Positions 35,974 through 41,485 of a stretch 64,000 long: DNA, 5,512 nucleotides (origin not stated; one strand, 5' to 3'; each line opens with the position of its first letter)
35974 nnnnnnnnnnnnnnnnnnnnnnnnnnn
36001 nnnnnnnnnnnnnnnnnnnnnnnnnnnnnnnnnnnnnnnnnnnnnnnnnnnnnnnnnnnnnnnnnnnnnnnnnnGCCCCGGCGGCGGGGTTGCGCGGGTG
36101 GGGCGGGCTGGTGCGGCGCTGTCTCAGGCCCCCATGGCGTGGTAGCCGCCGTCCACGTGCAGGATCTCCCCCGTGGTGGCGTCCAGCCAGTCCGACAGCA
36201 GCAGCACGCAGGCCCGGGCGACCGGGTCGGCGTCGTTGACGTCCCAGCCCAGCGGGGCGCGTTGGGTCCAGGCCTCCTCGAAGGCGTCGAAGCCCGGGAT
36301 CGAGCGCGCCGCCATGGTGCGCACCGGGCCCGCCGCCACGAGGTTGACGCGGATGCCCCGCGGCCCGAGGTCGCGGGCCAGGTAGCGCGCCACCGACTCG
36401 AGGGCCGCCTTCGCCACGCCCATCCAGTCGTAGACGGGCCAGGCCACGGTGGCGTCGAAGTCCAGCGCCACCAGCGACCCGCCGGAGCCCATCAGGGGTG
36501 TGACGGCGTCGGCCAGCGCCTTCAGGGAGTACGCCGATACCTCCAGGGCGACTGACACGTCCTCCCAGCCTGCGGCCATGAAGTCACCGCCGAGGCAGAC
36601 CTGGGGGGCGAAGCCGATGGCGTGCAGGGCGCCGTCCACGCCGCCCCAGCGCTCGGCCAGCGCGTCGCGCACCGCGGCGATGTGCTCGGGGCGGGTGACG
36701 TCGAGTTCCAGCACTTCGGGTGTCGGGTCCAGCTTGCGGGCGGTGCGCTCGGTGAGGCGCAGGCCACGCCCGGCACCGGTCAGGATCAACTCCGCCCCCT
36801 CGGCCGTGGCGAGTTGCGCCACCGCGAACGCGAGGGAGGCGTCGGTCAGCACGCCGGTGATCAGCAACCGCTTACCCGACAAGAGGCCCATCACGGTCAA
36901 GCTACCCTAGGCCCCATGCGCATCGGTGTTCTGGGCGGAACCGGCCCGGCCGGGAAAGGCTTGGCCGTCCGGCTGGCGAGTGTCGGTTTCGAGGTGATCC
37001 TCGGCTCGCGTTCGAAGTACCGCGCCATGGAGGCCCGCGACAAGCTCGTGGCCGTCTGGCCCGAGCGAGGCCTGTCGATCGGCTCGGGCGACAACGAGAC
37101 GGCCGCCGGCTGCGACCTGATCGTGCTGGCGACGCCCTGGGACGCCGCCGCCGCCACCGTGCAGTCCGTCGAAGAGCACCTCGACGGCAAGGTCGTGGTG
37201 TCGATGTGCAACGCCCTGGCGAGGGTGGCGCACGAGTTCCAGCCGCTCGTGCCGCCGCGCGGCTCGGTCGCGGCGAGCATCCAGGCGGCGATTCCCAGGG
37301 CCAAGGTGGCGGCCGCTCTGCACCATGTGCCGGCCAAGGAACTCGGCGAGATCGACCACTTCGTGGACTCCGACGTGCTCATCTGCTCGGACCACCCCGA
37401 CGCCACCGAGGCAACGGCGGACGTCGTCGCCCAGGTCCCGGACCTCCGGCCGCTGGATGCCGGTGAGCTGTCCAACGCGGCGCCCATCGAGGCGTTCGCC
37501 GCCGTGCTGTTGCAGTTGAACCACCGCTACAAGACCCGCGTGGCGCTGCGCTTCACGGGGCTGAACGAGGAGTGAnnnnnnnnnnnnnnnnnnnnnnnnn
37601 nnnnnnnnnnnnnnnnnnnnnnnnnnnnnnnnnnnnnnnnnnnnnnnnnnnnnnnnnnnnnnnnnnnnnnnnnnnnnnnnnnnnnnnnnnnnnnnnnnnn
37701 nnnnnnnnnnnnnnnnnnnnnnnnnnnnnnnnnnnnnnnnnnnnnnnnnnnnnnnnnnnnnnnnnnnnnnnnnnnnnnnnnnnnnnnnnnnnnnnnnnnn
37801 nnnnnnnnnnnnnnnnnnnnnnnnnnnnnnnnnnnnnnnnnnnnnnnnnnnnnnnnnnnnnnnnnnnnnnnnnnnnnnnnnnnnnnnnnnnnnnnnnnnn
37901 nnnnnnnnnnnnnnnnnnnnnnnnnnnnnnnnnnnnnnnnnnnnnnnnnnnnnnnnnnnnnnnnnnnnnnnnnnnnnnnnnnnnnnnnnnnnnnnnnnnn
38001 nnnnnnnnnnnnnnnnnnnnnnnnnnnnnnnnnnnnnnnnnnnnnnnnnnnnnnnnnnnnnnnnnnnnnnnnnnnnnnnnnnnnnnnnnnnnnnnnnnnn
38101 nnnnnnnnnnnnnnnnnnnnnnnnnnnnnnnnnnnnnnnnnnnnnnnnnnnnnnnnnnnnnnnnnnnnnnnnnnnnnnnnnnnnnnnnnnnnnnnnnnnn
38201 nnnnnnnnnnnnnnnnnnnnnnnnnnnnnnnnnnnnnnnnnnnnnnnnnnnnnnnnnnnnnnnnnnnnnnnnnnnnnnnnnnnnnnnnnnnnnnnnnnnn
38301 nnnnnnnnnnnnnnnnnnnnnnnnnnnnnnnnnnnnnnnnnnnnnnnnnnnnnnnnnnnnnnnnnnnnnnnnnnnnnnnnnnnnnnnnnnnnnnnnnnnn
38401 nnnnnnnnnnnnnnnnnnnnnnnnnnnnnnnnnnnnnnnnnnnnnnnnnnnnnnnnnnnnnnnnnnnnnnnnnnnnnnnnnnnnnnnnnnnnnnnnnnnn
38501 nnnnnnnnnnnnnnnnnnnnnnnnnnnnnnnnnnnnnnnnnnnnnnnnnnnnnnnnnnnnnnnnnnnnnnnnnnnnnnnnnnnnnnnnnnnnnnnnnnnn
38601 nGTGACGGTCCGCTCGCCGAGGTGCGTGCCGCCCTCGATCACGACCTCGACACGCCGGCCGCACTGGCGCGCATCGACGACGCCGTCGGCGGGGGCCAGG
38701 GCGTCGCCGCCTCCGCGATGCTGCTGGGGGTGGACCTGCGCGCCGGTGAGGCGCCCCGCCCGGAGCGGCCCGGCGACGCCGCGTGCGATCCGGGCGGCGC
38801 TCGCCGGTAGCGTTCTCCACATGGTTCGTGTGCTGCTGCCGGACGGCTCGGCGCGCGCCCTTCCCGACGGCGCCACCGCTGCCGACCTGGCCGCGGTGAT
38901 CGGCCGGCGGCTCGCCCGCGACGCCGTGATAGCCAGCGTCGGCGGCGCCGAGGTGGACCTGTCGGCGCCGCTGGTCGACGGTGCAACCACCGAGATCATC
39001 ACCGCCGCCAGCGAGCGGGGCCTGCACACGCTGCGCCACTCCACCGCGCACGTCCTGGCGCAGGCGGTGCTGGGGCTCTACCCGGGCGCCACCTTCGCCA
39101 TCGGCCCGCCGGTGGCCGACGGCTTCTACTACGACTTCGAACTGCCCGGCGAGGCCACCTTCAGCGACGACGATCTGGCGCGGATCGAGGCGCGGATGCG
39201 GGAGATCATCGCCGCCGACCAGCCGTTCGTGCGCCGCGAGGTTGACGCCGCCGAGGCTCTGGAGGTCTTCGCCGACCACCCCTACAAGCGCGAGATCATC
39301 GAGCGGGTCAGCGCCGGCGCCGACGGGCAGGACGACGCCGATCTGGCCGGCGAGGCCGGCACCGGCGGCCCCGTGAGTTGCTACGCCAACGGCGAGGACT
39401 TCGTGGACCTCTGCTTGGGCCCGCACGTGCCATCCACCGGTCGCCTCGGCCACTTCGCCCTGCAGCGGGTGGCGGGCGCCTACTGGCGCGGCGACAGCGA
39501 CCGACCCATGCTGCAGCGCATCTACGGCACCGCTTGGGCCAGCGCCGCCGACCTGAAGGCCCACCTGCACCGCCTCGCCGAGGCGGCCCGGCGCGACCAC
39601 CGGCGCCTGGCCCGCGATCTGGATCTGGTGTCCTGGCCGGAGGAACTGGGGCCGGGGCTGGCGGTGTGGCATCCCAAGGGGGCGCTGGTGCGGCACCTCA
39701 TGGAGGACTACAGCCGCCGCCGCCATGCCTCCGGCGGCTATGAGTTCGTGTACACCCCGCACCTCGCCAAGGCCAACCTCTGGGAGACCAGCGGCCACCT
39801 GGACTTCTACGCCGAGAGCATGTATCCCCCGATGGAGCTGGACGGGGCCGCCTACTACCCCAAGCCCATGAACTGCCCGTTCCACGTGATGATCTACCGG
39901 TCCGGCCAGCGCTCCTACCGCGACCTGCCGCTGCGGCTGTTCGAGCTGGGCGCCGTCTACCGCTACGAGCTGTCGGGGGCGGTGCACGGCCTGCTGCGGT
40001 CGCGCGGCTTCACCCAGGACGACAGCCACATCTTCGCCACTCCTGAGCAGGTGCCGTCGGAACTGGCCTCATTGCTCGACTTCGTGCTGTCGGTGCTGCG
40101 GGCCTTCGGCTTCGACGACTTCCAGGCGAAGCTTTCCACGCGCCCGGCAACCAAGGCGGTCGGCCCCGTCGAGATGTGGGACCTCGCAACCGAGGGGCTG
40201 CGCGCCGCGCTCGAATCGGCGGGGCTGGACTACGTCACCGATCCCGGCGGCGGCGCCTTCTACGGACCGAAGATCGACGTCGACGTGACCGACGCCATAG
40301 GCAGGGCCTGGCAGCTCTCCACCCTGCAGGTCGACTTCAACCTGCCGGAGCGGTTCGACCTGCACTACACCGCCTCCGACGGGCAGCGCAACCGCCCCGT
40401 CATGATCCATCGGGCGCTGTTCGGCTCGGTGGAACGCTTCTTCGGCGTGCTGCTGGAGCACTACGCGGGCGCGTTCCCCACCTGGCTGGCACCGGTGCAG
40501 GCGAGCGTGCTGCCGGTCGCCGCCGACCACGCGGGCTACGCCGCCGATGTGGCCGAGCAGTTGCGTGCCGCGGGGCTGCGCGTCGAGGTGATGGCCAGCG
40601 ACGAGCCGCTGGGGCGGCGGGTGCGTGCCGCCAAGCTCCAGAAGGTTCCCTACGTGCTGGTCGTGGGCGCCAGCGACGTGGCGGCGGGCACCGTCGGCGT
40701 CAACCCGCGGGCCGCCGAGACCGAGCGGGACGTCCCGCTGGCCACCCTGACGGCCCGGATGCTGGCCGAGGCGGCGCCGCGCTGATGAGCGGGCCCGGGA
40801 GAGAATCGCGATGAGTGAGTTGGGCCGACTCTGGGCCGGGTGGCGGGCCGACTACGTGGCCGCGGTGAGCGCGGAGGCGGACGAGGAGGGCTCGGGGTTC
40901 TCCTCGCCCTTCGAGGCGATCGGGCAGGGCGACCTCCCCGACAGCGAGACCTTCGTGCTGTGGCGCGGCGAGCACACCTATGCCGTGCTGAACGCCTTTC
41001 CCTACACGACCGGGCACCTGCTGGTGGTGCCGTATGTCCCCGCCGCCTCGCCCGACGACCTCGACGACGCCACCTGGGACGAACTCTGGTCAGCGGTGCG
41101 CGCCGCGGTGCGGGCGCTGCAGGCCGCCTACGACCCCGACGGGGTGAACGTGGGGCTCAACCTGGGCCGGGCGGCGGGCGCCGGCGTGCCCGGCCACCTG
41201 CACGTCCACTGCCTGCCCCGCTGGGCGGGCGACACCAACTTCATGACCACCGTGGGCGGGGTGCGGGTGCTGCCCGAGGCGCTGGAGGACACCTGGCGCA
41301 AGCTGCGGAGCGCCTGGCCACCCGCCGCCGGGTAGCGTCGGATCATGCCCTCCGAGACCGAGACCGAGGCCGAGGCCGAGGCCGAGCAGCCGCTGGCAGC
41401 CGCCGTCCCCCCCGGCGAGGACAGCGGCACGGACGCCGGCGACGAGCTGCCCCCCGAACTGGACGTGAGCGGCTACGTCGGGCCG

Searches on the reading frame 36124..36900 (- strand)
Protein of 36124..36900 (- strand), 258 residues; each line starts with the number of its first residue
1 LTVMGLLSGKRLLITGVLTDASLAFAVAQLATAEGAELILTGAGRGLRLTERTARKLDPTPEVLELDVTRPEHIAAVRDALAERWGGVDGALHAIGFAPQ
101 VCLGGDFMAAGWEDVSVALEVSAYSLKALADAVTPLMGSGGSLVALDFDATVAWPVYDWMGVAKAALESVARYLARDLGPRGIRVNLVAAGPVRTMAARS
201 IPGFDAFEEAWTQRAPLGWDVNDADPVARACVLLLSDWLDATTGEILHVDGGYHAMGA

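Call 18: search_protein_families(library=pfam, proteins=[window:36124-36900:-], max_evalue=0.001)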
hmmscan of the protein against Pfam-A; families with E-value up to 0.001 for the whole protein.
window:36124-36900:- (258 aa): 2 families
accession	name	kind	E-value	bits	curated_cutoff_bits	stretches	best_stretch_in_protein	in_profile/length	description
PF13561.12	adh_short_C2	-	1.1e-71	241.6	27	1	16-254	1-236/236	Enoyl-(Acyl carrier protein) reductase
PF00106.31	adh_short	-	2e-13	50.7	26.6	1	13-200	4-189/195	short chain dehydrogenase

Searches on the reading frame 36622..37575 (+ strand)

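Call 18: search_protein_families(library=pfam, proteins=[window:36622-37575:+], max_evalue=0.001)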
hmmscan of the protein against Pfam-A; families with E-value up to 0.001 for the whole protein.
window:36622-37575:+ (317 aa): 2 families
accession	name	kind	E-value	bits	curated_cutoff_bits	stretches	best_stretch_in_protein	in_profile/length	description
PF03807.23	F420_oxidored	-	2.3e-12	47.7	21.6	1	100-197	1-93/94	NADP oxidoreductase coenzyme F420-dependent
PF01118.30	Semialdhyde_dh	-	0.00027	21.7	26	1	100-198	1-99/121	Semialdehyde dehydrogenase, NAD binding domain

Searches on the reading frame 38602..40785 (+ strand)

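Call 18: search_protein_families(library=pfam, proteins=[window:38602-40785:+], max_evalue=0.001)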
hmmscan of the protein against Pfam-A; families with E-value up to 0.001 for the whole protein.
window:38602-40785:+ (727 aa): 4 families
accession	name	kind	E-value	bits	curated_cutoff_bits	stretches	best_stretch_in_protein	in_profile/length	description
PF00587.30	tRNA-synt_2b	-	5.9e-42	144.2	29.3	1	417-621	10-179/179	tRNA synthetase class II core domain (G, H, P, S and T)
PF03129.25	HGTP_anticodon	-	1.9e-17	63.6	21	1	633-718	1-89/94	Anticodon binding domain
PF07973.19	tRNA_SAD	-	1.3e-13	51.1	24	1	258-308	1-44/44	Threonyl and Alanyl tRNA synthetase second additional domain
PF02824.27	TGS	-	3.2e-13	50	22.2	1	75-134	1-60/60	TGS domain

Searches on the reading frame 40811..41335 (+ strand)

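Call 55: search_protein_families(library=pfam, proteins=[window:40811-41335:+], max_evalue=0.01)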
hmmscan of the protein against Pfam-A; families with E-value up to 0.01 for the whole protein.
window:40811-41335:+ (174 aa): 2 families
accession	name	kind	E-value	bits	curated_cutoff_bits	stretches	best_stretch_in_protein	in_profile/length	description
PF01230.28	HIT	-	3.5e-14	53.7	21.5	1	46-137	5-95/98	HIT domain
PF11969.13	DcpS_C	-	0.0029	18.5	24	1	47-135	15-100/114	Scavenger mRNA decapping enzyme C-term binding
